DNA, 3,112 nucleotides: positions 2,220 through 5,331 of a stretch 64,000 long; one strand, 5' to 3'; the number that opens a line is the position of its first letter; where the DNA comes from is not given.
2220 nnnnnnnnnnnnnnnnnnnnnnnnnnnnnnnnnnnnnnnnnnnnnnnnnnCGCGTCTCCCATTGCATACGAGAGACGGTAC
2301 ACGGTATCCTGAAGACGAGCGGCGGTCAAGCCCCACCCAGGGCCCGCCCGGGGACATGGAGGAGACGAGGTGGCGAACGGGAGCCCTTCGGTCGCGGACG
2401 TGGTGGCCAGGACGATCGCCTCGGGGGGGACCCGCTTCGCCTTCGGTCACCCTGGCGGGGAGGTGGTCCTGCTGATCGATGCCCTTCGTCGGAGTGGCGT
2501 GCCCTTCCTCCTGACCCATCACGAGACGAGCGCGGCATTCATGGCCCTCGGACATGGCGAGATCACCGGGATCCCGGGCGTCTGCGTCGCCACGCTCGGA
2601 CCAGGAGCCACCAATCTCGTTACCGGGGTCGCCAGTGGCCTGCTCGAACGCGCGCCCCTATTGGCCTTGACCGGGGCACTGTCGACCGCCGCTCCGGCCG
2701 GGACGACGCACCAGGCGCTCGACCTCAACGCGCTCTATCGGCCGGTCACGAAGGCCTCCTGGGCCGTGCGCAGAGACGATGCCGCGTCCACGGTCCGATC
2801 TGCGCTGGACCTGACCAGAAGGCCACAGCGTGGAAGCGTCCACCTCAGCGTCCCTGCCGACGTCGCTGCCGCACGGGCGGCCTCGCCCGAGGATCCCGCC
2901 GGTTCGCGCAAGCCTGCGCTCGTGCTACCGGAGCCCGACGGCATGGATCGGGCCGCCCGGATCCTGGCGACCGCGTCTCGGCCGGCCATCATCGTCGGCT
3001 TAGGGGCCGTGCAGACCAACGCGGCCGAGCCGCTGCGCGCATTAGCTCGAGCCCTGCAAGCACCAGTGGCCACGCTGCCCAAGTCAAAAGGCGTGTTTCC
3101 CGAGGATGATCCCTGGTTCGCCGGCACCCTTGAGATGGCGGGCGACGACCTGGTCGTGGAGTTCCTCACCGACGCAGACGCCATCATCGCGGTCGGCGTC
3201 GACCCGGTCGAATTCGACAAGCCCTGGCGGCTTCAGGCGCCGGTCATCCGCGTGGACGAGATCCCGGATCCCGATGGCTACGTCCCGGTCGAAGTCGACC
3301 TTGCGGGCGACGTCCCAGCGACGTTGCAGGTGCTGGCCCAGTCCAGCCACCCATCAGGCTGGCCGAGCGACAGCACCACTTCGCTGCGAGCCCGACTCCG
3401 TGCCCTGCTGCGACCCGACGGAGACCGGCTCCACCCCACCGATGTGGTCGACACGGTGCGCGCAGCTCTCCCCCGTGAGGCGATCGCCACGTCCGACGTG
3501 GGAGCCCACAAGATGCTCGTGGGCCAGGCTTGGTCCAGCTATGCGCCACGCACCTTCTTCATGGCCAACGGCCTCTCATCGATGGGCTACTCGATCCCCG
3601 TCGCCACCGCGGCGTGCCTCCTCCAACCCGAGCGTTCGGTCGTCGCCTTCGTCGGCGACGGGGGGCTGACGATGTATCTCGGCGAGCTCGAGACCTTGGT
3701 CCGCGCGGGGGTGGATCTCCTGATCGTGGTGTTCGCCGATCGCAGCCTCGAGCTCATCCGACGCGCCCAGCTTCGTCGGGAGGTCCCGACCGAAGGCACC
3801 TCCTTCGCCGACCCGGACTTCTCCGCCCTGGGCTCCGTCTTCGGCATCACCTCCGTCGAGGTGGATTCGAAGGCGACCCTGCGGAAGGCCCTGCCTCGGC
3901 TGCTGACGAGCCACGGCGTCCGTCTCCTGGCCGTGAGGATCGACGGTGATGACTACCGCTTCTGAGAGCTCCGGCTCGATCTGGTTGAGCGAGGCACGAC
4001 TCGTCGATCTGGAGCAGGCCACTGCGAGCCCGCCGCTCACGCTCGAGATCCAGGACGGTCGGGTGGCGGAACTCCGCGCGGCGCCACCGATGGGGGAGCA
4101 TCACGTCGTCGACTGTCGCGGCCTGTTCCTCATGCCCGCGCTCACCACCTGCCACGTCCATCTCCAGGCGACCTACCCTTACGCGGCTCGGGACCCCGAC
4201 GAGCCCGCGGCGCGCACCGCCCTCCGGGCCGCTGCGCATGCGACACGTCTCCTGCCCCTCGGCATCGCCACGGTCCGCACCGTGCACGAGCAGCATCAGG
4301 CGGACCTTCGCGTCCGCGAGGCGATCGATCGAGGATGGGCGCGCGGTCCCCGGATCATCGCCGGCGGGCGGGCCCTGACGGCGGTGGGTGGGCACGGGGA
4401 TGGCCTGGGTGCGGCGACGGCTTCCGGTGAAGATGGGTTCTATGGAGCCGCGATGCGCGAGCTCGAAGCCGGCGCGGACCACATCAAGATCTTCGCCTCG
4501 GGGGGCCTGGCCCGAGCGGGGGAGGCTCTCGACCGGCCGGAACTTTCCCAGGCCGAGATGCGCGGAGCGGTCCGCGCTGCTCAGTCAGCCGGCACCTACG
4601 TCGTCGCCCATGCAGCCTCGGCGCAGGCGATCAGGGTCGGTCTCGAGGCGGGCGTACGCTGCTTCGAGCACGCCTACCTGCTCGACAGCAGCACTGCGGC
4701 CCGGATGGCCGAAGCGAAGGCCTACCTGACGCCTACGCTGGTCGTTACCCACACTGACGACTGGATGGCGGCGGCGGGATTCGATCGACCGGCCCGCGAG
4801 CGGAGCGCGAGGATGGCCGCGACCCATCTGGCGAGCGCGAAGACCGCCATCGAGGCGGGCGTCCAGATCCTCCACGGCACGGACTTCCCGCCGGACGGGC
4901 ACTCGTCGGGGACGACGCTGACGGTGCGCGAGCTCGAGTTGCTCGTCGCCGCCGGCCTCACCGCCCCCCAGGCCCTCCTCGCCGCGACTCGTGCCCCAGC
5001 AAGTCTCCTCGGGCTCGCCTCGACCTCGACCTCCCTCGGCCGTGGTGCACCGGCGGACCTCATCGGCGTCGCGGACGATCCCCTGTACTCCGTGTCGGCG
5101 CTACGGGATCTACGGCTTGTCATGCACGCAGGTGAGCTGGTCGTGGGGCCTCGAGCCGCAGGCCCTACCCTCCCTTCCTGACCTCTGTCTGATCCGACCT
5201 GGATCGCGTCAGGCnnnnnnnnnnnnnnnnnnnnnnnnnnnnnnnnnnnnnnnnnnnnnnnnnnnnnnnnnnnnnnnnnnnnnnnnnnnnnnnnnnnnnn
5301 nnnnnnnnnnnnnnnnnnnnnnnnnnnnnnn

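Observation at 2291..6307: Shared 19-bp motif in two divergent promoters defines a candidate GntR regulon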

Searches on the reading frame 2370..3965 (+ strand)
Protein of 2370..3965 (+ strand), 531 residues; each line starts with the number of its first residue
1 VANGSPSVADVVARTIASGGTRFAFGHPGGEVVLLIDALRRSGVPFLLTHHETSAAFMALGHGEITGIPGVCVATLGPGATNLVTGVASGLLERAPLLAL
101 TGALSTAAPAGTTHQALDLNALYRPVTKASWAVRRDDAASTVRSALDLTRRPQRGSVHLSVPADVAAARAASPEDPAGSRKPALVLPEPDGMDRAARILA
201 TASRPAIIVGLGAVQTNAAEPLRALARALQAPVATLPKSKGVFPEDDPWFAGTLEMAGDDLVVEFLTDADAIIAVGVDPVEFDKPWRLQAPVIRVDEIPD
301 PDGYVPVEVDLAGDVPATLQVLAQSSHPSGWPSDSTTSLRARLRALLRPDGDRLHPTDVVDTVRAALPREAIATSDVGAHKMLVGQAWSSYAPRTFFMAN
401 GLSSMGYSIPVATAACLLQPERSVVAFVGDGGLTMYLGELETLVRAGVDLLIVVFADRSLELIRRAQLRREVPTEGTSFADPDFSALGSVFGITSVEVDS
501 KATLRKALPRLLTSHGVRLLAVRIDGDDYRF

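Call 8: search_protein_families(library=pfam, proteins=[window:2370-3965:+])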
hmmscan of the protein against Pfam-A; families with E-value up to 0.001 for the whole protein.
window:2370-3965:+ (531 aa): 3 families
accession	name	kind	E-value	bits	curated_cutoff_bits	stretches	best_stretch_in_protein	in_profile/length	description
PF02775.26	TPP_enzyme_C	-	4.6e-31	108.1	21.9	1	376-521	1-150/151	Thiamine pyrophosphate enzyme, C-terminal TPP binding domain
PF02776.23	TPP_enzyme_N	-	4.8e-26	91.3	26.8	1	7-118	2-115/119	Thiamine pyrophosphate enzyme, N-terminal TPP binding domain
PF00205.28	TPP_enzyme_M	-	1.4e-25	90.1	30.4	1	193-322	2-137/137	Thiamine pyrophosphate enzyme, central domain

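Call 9: search_protein_families(library=ncbifam, proteins=[window:2370-3965:+])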
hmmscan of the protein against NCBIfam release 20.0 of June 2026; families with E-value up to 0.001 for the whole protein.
window:2370-3965:+ (531 aa): 54 families (the best 25 are shown)
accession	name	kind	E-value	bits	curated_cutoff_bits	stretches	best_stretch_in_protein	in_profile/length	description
NF006187.0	PRK08322.1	equivalog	2.4e-110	369.6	509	1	8-525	4-529/548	acetolactate synthase large subunit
NF006378.0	PRK08617.1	equivalog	2.5e-88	296.8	510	1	7-527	9-541/556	acetolactate synthase AlsS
TIGR00118.1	acolac_lg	equivalog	1.7e-82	277.7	538.35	1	9-528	4-538/557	biosynthetic-type acetolactate synthase large subunit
NF006524.0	PRK08978.1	equivalog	5.9e-81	272.4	738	1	9-526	4-526/548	acetolactate synthase 2 catalytic subunit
TIGR02418.1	acolac_catab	equivalog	1.3e-79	268.1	551.1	1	9-528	2-533/539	acetolactate synthase AlsS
NF004919.0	PRK06276.1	equivalog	5.4e-77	259.4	866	1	9-528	4-542/582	acetolactate synthase large subunit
NF006016.1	PRK08155.1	equivalog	3e-71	240.5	870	1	9-528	6-536/554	acetolactate synthase large subunit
NF006052.0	PRK08199.1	subfamily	5.6e-69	232.9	539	1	8-527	10-540/559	thiamine pyrophosphate protein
NF005712.0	PRK07524.1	subfamily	9.7e-69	232.2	500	1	8-523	5-528/536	5-guanidino-2-oxopentanoate decarboxylase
NF004710.0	PRK06048.1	equivalog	7.3e-67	226.1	976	1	8-525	10-538/561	acetolactate synthase large subunit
NF006122.0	PRK08266.1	subfamily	5.6e-66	223.1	571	1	9-526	7-526/543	hypothetical protein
NF005824.0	PRK07710.1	equivalog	9.3e-65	219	976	1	15-524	26-548/573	acetolactate synthase large subunit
NF005651.0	PRK07418.1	subfamily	1e-62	212.2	942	1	9-528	22-563/617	acetolactate synthase large subunit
NF005228.0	PRK06725.1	equivalog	1.4e-59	201.8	991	1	9-517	19-538/571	acetolactate synthase large subunit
NF006129.0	PRK08273.1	equivalog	4.6e-59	200.1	724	1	7-526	4-547/598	thiamine pyrophosphate-requiring protein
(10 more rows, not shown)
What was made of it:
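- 2370..5181 (+): TPP-dependent acetolactate-synthase-like enzyme (2370-3965) and amidohydrolase (3946-5181), the operon facing gntR. Pfam and NCBIfam (calls 8, 9).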

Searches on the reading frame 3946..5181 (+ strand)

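Call 8: search_protein_families(library=pfam, proteins=[window:3946-5181:+])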
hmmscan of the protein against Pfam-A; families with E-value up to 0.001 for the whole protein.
window:3946-5181:+ (411 aa): 2 families
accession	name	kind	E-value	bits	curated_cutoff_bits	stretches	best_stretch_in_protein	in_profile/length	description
PF01979.26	Amidohydro_1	-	5.4e-27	95.4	25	1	61-396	1-342/345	Amidohydrolase family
PF07969.17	Amidohydro_3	-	5.1e-13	49.7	29.7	1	174-400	227-472/472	Amidohydrolase family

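Call 9: search_protein_families(library=ncbifam, proteins=[window:3946-5181:+])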
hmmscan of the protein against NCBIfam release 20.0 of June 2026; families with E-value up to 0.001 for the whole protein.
window:3946-5181:+ (411 aa): 8 families
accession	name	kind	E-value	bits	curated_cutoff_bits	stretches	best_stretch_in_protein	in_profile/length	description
NF051886.1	XaaProDiPepCaul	equivalog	4.3e-57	193.9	500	1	17-399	5-397/398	Xaa-Pro dipeptidase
NF006689.0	PRK09237.1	equivalog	1.6e-07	30.2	371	1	14-90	7-83/383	amidohydrolase/deacetylase family metallohydrolase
TIGR01224.1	hutI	equivalog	4e-06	25.9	298.15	0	293-375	270-351/377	imidazolonepropionase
NF004636.0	PRK05985.1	subfamily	3.1e-05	22.9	408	0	27-90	14-78/398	amidohydrolase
NF005312.0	PRK06846.1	subfamily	8.8e-05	21.5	447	1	26-91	28-95/412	amidohydrolase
NF005759.0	PRK07583.1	equivalog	0.00013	20.8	403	0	31-86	41-96/438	cytosine deaminase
TIGR03178.1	allantoinase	equivalog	0.00021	20.2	357.85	0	31-74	18-61/441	allantoinase AllB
NF006056.0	PRK08204.1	subfamily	0.0003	19.7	391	0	15-73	8-67/449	hypothetical protein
